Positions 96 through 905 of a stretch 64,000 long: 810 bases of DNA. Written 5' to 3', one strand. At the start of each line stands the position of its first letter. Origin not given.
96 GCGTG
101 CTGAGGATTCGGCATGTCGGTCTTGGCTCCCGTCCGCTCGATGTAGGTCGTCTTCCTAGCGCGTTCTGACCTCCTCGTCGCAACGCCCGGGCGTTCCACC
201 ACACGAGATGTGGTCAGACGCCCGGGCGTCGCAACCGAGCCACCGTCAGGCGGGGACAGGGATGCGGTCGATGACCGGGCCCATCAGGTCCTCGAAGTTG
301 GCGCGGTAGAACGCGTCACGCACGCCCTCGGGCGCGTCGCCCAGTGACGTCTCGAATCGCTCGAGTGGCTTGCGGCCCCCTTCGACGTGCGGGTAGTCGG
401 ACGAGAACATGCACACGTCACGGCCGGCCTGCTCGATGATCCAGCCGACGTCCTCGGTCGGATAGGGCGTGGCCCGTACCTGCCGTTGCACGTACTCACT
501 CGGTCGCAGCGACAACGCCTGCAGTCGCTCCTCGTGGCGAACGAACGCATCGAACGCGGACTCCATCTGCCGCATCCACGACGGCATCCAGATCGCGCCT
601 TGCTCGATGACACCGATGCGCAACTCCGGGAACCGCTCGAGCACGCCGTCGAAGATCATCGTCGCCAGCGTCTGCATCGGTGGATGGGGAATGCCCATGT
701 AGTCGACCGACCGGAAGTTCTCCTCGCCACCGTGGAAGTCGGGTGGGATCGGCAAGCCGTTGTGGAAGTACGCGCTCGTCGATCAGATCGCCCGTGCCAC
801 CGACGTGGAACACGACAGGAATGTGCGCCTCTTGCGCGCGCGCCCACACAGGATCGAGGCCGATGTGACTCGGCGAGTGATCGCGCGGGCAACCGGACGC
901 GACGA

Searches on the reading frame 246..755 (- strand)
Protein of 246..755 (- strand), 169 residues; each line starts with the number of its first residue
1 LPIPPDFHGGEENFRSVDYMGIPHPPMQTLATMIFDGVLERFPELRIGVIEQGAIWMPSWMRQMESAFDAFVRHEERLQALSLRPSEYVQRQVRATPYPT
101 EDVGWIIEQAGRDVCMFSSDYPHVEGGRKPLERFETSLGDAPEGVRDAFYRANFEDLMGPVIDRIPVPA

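Call 14: search_protein_families(library=pfam, proteins=[window:246-755:-])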
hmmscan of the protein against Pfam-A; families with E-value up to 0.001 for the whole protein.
window:246-755:- (169 aa): 1 family
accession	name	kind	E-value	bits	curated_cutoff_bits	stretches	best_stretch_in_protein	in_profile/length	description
PF04909.20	Amidohydro_2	-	6.5e-09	36.4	26.4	1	6-153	142-282/289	Amidohydrolase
